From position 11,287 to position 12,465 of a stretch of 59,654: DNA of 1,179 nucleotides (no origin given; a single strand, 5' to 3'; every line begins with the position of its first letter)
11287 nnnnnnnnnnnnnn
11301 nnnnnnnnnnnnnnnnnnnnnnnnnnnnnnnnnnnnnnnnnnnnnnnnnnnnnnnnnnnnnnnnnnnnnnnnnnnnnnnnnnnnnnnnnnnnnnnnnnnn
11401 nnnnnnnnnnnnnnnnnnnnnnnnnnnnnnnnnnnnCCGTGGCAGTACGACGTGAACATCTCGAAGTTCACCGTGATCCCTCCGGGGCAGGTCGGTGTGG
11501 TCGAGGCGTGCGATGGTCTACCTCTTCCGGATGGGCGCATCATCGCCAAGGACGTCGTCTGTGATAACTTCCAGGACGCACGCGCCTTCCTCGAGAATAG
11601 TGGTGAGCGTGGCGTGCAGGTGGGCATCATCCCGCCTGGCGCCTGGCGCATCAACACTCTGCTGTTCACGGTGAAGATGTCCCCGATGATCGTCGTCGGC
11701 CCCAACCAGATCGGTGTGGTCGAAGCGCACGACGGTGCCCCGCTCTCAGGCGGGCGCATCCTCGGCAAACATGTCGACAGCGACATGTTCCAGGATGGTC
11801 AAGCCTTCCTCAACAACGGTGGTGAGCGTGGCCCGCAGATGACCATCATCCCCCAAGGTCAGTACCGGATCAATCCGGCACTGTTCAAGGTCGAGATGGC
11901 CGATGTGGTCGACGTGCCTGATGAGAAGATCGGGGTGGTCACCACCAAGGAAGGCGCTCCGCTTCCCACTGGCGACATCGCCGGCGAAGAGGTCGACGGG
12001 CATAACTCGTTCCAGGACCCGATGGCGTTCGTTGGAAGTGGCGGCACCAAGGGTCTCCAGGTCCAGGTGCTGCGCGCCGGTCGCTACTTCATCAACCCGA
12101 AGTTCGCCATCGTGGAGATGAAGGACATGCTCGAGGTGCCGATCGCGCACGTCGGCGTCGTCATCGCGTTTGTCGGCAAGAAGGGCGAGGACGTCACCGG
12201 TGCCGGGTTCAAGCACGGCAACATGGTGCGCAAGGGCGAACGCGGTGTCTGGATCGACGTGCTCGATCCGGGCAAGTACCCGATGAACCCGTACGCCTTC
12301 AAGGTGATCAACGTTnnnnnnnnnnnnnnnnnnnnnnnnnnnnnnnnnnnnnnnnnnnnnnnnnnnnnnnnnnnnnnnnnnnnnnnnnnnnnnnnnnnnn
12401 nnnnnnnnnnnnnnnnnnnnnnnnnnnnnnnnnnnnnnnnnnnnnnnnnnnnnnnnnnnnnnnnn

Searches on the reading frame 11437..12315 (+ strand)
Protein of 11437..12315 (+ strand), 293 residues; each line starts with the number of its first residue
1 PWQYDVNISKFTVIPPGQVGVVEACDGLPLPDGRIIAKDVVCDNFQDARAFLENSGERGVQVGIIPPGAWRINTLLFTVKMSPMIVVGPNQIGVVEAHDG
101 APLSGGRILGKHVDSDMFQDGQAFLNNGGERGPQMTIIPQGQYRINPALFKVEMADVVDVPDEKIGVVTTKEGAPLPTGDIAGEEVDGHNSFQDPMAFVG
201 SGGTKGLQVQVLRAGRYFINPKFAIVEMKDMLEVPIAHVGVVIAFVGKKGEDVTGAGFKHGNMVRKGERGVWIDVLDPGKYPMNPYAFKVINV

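Call 74: search_protein_families(library=pfam, proteins=[window:11437-12315:+], max_evalue=10)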
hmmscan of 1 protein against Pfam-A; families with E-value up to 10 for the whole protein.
seq(293 aa): 0 families
